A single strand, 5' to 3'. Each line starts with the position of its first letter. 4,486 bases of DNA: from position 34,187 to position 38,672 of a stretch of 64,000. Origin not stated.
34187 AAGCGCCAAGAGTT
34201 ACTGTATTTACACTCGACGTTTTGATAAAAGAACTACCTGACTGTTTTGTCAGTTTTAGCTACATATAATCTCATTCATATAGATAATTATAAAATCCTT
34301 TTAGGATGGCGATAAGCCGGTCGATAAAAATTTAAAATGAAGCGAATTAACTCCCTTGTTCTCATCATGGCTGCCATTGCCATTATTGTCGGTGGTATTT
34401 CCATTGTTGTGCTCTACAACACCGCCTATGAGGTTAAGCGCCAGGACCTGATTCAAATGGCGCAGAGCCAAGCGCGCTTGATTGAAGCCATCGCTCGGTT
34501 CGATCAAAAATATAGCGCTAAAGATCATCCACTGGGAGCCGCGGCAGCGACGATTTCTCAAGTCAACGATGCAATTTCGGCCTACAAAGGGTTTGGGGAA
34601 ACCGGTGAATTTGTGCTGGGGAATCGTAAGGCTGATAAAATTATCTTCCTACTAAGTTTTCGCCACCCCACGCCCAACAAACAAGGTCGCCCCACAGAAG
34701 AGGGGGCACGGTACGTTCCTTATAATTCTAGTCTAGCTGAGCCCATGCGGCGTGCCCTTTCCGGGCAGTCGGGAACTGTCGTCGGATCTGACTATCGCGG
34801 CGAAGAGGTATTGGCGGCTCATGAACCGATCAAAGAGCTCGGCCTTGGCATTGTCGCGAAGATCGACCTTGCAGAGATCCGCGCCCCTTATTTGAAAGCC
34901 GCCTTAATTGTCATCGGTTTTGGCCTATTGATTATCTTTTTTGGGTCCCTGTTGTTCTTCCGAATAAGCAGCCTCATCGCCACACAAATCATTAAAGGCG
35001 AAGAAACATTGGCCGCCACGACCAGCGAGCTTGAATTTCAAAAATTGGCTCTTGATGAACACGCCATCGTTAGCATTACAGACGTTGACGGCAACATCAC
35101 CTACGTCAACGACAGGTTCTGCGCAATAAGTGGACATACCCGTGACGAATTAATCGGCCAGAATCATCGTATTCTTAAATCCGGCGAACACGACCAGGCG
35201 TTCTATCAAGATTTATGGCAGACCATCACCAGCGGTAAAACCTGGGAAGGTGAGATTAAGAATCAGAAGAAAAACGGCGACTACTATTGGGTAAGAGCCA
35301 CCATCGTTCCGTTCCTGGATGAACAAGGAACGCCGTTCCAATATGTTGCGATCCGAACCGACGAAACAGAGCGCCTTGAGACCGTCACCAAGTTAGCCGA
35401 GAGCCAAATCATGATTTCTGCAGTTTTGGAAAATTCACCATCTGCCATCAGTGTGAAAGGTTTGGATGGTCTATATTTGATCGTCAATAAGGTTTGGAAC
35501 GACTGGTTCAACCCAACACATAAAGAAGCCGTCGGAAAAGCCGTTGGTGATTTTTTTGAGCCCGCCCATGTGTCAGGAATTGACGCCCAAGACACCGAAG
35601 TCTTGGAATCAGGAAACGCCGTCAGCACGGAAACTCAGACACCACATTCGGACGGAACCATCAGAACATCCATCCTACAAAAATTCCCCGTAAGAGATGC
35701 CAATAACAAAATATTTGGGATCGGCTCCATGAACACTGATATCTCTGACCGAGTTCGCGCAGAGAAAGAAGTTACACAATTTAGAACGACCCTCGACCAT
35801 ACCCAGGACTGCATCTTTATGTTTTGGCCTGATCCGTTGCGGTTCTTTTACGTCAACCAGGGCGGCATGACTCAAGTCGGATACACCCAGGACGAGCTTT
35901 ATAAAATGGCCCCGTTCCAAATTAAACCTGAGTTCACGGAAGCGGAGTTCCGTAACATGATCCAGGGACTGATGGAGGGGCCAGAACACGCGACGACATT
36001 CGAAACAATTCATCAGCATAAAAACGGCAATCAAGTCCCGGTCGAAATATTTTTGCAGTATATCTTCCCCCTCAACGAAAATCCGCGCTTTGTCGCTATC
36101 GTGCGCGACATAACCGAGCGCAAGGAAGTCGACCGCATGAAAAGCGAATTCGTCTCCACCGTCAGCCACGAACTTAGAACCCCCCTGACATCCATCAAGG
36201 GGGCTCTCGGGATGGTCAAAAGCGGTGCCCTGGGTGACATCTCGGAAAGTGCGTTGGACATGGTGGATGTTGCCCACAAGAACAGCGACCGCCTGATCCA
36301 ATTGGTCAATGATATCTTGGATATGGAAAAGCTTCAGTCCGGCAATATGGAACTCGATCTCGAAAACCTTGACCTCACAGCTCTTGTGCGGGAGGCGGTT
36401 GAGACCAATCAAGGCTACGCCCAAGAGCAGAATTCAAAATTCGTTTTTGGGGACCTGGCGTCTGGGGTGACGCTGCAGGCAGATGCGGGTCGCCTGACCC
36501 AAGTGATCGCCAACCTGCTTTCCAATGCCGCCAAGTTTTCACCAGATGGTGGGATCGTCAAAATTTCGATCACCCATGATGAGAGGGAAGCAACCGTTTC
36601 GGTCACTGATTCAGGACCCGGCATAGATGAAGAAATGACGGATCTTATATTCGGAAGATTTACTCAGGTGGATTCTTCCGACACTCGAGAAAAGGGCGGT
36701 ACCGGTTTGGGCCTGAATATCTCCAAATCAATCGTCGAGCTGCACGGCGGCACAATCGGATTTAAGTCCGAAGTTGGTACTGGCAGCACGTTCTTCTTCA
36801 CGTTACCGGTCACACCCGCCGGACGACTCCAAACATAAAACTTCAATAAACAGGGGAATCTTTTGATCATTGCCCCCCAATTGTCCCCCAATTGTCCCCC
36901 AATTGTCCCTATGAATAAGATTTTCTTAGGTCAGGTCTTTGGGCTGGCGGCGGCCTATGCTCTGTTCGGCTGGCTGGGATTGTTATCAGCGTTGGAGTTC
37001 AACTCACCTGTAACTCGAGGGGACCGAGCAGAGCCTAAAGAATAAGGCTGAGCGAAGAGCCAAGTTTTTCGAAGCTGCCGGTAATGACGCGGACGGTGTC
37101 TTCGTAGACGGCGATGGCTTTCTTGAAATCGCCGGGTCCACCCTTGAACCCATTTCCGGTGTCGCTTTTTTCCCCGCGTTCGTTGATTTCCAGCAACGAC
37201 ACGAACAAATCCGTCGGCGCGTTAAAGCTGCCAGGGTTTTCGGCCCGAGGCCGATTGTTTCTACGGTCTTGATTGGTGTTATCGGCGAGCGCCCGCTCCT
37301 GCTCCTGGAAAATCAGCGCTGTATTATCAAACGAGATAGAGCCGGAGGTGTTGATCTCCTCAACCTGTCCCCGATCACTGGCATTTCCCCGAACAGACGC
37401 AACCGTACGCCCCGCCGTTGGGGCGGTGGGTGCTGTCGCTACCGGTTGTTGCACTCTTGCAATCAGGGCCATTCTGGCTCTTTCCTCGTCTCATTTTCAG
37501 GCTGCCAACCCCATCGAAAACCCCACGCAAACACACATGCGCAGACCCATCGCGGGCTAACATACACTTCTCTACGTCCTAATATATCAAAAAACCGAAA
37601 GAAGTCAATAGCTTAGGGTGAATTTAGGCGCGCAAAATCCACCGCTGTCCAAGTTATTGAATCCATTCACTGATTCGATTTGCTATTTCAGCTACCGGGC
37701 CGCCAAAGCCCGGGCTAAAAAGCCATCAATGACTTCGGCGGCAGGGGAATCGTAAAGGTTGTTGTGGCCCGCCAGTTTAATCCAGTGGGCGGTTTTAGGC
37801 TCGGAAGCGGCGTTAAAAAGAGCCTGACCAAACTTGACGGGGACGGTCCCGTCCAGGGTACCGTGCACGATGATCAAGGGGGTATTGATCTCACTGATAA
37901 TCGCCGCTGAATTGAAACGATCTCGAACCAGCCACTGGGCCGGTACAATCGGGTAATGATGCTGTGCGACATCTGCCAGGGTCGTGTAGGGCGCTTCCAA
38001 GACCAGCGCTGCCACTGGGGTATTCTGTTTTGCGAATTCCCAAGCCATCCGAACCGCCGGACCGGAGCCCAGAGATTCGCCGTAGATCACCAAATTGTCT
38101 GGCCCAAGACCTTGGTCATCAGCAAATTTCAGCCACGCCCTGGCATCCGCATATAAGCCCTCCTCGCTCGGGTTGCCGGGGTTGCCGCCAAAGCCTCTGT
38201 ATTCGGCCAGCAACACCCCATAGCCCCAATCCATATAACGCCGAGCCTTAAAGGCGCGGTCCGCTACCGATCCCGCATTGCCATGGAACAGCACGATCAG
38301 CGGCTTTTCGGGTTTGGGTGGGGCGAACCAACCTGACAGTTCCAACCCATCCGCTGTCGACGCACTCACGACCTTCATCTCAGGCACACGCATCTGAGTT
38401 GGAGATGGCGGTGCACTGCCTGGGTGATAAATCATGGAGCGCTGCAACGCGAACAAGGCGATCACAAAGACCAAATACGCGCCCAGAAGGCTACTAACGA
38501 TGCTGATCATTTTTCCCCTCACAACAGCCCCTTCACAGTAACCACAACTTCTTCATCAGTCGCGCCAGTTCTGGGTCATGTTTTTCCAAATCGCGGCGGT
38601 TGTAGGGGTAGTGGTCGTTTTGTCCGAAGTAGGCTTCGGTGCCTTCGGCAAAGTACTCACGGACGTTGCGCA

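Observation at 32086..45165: Three copies of a ~100-125 bp intergenic element folding as a four-way junction: conserved outer and central stems, side hairpins variable in sequence but conserved in structure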

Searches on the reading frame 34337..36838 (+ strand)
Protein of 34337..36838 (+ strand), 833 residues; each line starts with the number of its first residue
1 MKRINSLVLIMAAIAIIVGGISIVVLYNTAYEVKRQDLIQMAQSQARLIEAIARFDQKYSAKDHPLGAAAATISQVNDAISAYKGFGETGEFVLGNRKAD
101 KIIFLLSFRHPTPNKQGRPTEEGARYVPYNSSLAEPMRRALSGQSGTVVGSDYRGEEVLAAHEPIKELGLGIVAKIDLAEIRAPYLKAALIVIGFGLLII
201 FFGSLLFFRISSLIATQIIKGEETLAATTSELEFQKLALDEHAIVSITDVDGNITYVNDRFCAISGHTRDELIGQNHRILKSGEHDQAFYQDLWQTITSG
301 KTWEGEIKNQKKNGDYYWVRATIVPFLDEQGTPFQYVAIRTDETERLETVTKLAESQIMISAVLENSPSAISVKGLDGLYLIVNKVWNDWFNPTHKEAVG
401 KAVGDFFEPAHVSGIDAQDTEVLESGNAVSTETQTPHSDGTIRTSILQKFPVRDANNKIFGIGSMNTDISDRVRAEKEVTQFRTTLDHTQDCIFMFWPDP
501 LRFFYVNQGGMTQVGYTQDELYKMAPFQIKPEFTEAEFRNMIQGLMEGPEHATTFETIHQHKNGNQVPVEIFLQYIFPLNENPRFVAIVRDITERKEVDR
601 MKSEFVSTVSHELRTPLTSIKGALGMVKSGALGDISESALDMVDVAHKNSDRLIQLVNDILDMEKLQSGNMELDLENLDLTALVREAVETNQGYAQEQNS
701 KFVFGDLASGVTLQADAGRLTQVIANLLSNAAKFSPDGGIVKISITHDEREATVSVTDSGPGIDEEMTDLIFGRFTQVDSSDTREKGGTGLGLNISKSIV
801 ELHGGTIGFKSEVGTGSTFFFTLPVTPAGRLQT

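Call 10: search_protein_families(library=pfam, proteins=[window:34337-36838:+])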
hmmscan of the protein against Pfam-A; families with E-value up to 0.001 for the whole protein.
window:34337-36838:+ (833 aa): 7 families
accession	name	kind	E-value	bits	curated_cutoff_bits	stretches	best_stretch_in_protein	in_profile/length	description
PF08448.16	PAS_4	-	1.4e-37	128.8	23.1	3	364-474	1-110/110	PAS fold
PF13426.13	PAS_9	-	1.9e-36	124.9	27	3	243-345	3-103/103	PAS domain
PF02518.31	HATPase_c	-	3.4e-31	108.4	26.4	1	716-826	2-110/111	Histidine kinase-, DNA gyrase B-, and HSP90-like ATPase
PF00989.32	PAS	-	3.9e-23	82.1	22.6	1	242-336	11-106/113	PAS fold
PF08447.18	PAS_3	-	3.2e-21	75.8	25.6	1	255-339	2-88/89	PAS fold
PF00512.31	HisKA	-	3.7e-18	65.8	26.9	1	601-669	1-66/66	His Kinase A (phospho-acceptor) domain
PF13188.13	PAS_8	-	3.2e-07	30.4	21.8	0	246-276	15-46/65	PAS domain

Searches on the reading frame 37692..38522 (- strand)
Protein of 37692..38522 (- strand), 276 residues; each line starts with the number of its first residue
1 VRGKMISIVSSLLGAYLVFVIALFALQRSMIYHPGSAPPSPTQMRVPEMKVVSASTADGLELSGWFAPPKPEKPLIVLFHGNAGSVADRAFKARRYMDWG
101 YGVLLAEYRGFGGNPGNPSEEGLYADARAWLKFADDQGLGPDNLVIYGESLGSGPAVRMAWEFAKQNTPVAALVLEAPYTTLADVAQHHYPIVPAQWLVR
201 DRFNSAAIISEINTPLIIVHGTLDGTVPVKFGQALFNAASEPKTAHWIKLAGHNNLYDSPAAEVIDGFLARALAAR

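Call 10: search_protein_families(library=pfam, proteins=[window:37692-38522:-])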
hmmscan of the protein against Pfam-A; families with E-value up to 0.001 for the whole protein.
window:37692-38522:- (276 aa): 4 families
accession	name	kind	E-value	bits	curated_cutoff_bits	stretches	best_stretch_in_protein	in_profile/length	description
PF12146.15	Hydrolase_4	-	2.6e-13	50.3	27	1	72-184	3-115/239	Serine aminopeptidase, S33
PF00561.26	Abhydrolase_1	-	6e-11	42.9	25.8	1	74-188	1-103/245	alpha/beta hydrolase fold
PF12697.13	Abhydrolase_6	-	5.6e-07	30.9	26.3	1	76-191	1-94/217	Alpha/beta hydrolase family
PF00326.27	Peptidase_S9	-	0.00075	19.5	22.6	0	123-240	44-171/213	Prolyl oligopeptidase family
